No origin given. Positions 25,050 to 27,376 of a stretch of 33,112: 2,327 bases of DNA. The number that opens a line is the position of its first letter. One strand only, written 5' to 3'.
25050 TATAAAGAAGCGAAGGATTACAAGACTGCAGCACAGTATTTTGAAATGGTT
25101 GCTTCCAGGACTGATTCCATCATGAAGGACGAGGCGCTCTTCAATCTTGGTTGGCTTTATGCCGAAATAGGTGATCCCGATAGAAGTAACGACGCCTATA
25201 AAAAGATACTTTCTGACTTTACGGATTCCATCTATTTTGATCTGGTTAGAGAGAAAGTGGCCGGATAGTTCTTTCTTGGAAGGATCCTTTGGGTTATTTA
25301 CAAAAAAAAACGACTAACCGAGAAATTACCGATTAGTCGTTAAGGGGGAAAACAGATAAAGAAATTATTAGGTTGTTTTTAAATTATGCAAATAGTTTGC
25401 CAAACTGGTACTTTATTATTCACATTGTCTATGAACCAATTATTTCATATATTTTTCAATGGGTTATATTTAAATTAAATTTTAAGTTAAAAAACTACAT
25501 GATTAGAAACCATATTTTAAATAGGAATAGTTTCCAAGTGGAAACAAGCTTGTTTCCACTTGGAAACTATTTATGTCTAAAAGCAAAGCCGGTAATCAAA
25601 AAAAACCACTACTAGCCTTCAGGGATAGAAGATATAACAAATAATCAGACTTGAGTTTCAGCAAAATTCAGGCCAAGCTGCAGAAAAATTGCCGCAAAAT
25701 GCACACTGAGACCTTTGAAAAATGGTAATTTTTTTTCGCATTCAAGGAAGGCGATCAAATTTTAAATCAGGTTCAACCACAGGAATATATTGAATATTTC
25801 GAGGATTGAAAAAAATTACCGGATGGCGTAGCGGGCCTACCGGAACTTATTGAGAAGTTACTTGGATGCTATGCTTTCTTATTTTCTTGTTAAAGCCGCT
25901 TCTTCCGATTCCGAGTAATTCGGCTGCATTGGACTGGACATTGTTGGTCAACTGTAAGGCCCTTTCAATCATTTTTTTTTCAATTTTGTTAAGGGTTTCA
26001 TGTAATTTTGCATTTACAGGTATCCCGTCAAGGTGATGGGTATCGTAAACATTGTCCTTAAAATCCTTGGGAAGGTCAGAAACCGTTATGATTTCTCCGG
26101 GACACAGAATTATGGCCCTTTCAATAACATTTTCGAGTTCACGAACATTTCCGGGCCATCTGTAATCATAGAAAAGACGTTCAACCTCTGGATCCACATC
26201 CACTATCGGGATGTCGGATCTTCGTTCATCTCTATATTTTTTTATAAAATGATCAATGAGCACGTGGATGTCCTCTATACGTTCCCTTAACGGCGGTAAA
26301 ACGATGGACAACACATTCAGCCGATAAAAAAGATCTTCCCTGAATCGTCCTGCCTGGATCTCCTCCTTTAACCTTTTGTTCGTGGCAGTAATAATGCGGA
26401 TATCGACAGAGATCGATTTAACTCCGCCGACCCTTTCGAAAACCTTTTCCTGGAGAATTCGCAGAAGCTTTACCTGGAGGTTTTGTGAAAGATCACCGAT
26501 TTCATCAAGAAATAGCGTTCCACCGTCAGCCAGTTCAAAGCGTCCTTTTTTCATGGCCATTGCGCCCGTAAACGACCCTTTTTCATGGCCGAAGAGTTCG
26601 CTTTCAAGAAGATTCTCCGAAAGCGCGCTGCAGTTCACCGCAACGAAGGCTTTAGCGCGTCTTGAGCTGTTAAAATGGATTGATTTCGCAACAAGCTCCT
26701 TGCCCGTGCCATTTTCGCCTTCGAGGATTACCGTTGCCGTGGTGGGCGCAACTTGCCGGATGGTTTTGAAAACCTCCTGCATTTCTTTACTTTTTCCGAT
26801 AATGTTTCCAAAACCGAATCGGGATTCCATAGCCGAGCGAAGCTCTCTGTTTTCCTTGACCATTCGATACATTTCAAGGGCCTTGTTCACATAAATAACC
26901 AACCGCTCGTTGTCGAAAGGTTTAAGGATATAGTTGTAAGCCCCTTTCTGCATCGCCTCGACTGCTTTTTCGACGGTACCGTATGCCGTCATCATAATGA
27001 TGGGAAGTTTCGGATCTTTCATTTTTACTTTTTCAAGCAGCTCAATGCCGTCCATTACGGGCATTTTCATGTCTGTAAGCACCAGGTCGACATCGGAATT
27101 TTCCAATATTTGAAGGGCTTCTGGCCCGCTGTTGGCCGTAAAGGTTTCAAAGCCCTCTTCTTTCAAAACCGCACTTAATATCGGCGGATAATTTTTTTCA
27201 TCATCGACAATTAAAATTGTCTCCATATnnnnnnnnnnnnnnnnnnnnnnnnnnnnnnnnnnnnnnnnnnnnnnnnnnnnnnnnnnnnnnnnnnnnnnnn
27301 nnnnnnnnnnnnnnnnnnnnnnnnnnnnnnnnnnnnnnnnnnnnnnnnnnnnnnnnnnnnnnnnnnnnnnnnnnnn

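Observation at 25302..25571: Candidate activator-dependent small RNA gene just downstream of the HK / NtrC-type operon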

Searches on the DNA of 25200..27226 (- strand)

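Call 4: search_rna_families(source=window, start=25200, end=25900, threshold=evalue, max_evalue=10)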
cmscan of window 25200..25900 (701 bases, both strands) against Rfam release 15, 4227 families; matches with E-value up to 10: 23.
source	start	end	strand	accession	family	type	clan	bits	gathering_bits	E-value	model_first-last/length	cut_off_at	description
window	25515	25582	+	RF03940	MIR9563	Gene; miRNA;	-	31.6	90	0.00049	1-127/127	no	MIR9563 microRNA precursor family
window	25520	25584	-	RF02386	sau-19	Gene; sRNA;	-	29.6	80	0.0023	1-75/75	no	Staphylococcus sRNA sau-19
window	25515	25582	+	RF04112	MIR5512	Gene; miRNA;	-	28.8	139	0.0031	8-123/132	no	MIR5512 microRNA precursor family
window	25528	25569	+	RF04128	MIR8562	Gene; miRNA;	-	28.2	211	0.0044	1-242/242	no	MIR8562 microRNA precursor family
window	25515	25573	+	RF01701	Cyano-1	Gene; sRNA;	-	25.7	41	0.047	1-69/69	no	Cyano-1 RNA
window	25530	25567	-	RF03743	MIR7696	Gene; miRNA;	-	24.4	83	0.038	1-88/88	no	MIR7696 microRNA precursor family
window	25527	25572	+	RF04130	MIR7996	Gene; miRNA;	-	24.1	119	0.063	1-190/190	no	MIR7996 microRNA precursor family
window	25303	25384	-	RF02846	Ref84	Gene; antisense;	-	23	52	1.9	1-87/87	no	Enterococcus sRNA 84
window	25508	25588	-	RF04097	MIR2630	Gene; miRNA;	-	22.4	144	0.044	1-229/229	no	MIR2630 microRNA precursor family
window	25514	25581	-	RF04127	MIR8007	Gene; miRNA;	-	21.9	195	0.084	1-226/226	no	MIR8007 microRNA precursor family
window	25729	25856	+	RF01774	rpsL_ricks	Cis-reg; leader;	-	21.9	60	6.4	1-131/131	no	Rickettsia rpsL leader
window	25303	25435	-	RF01775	RsaOG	Gene; sRNA;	-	21.3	50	0.84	1-147/147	no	RNA S.aureus Orsay G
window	25305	25392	-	RF01470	rli38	Gene; sRNA;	-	20.3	49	3.2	1-150/150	no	Listeria sRNA rli38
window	25304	25387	-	RF00616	LhrC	Gene; sRNA;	CL00114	19.6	110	2.7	1-111/111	no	Listeria LhrC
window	25521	25586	-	RF01701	Cyano-1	Gene; sRNA;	-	19.4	41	1.3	1-69/69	no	Cyano-1 RNA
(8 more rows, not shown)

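Call 47: build_rna_model(alignment_id=A2, structure=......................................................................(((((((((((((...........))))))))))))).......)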
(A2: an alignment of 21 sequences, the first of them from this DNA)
Model R1 built from alignment A2 (21 sequences, 114 columns); structure: as given.
model positions 100; base pairs 13; branch points 0; effective number of sequences 2.2; information 0.59 bits per position. Calibrated on 0.2 Mb of random sequence (short: E-values are rough).
structure used (alignment columns):
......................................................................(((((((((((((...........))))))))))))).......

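Call 48: search_with_rna_model(model_id=R1, source=window, filters=off, max_evalue=10, show_alignments=3)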
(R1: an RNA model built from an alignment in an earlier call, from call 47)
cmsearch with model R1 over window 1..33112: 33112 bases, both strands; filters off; matches with E-value up to 10: 25.
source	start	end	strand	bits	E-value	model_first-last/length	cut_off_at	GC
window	25303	25402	-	106.6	5.5e-18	1-100/100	no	0.3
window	25579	25675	-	21.9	0.019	1-100/100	no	0.36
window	25309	25341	+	15.9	0.23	62-94/100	no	0.39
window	31812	31868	-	13.4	0.68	1-100/100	no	0.32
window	22130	22214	-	12.4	1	1-100/100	no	0.27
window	19599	19683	+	12.4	1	1-100/100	no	0.36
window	31382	31458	-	11.8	1.3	1-100/100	no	0.35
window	29830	29914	-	11.2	1.7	1-100/100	no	0.38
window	25528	25574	+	11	1.8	61-100/100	no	0.34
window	31554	31640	+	10.4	2.3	1-100/100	no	0.43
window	25809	25892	-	9.1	4.1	1-100/100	no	0.39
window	3283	3398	-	8.7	4.9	1-100/100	no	0.33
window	15229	15304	+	8.6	5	37-100/100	no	0.34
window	157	187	-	8.6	5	63-93/100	no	0.26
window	15563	15634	-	8.6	5.1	1-100/100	no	0.28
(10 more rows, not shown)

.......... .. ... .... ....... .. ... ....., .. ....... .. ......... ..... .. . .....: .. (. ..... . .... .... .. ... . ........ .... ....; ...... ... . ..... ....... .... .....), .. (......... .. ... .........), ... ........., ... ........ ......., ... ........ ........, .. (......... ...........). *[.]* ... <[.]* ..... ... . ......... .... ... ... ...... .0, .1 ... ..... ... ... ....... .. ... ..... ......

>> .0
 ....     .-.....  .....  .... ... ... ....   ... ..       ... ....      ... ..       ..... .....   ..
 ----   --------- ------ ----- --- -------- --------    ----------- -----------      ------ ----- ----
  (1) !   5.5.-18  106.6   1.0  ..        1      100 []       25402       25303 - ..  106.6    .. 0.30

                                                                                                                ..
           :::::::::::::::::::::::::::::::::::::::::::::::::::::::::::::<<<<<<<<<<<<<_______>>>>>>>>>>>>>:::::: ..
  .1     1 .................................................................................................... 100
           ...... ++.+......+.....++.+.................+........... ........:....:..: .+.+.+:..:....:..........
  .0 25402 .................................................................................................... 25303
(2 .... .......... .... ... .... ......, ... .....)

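Call 49: search_with_rna_model(model_id=R1, sources=[L001, L002, L003, L004, L005, L006, L007, L008, L009, L010, L011, L012, L013, L014, L015, L016, L017, L018, L019, L020, L021, L022, L023, L024, L025, L026, L027, L028, L029, L030, L031, L032, L033, L034, L035, L036, L037, L038, L039, L040, L041, L042, L043, L044, L045, L046, L047, L048, L049, L050, L051, L052, L053, L054, L055, L056, L057, L058, L059, L060, L061, L062, L063, L064, L065, L066, L067, L068, L069, L070, L071, L072, L073, L074, L075, L076, L077, L078, L079, L080], max_evalue=1)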
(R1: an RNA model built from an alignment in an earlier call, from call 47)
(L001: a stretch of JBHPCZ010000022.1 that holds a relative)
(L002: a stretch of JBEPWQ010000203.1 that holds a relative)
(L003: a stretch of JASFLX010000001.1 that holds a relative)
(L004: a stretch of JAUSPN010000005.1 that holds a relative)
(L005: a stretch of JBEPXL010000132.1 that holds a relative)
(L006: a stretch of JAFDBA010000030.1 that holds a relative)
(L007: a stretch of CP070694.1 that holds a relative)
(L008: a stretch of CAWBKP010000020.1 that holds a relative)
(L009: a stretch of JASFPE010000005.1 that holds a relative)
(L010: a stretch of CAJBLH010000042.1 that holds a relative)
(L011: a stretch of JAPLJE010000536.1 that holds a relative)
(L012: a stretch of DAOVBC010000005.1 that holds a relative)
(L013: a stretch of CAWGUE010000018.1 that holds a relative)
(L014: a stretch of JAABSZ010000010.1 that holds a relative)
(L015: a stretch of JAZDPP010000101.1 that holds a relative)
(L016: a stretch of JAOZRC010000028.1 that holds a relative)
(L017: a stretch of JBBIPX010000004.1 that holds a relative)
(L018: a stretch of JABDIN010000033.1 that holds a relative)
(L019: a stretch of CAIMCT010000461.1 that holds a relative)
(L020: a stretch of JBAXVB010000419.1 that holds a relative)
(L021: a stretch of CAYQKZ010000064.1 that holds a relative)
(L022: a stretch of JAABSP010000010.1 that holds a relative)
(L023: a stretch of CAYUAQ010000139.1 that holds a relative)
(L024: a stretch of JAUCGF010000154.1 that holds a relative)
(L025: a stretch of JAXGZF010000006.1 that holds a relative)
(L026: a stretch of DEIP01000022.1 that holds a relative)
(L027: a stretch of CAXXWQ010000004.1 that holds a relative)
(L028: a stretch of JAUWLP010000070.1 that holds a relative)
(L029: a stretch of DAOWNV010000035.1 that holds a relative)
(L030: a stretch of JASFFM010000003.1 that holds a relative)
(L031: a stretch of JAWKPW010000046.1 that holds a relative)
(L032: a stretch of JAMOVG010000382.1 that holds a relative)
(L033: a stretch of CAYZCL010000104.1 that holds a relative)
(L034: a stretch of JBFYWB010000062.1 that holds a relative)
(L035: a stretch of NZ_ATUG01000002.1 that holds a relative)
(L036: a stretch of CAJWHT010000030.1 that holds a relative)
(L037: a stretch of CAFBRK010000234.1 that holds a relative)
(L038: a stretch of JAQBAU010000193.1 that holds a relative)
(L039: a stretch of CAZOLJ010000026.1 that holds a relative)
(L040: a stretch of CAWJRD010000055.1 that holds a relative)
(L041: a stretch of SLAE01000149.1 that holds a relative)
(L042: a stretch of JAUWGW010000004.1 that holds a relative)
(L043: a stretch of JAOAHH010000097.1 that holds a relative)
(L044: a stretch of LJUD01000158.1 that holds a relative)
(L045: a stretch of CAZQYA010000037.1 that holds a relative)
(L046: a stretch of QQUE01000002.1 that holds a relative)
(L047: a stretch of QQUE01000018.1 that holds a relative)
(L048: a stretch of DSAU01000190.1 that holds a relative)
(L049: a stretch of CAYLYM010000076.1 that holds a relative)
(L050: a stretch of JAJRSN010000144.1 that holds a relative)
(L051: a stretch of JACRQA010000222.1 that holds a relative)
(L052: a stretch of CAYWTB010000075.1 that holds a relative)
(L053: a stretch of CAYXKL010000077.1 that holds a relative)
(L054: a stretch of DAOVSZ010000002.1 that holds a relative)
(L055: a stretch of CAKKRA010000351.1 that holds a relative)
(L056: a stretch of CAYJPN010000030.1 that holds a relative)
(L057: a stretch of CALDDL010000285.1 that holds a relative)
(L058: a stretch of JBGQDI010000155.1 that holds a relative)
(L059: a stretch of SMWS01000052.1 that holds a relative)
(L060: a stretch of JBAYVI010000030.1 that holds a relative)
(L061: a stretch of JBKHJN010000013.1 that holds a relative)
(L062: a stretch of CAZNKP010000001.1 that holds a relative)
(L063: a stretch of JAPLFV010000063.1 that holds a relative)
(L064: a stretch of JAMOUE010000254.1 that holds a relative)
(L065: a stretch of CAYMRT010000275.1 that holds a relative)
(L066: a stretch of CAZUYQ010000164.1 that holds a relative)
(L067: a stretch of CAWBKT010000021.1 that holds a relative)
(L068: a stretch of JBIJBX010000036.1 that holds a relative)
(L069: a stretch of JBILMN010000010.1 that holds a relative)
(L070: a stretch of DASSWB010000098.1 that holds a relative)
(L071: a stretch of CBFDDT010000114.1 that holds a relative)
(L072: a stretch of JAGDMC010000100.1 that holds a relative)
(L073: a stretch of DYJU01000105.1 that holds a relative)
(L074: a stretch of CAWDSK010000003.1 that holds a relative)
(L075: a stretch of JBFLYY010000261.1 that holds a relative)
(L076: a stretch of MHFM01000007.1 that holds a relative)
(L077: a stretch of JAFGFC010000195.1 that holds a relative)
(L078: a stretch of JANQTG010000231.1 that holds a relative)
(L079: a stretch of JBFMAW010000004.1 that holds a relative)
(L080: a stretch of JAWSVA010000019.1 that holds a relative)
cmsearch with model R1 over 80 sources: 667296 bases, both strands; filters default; matches with E-value up to 1: 13.
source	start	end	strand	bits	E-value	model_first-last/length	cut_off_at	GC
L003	5608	5707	+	113.1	7.2e-18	1-100/100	no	0.3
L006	2679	2778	+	111.7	1.3e-17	1-100/100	no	0.3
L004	5563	5662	+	99.8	2e-15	1-100/100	no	0.37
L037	5825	5931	+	82.8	2.6e-12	1-100/100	no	0.34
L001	5597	5710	+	72.7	1.8e-10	1-100/100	no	0.39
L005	4997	5100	+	71.7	2.8e-10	1-100/100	no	0.38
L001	5881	6000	+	62.9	1.1e-08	1-100/100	no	0.38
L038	5773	5884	+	48.4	5.1e-06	1-100/100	no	0.45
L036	5640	5744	+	40.9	0.00012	1-100/100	no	0.36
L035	5645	5755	+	36.7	0.00072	1-100/100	no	0.38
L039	5546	5641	+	26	0.066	1-100/100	no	0.39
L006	2740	2772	-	25.2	0.093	62-94/100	no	0.33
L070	1780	1878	+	21.5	0.43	1-100/100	no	0.26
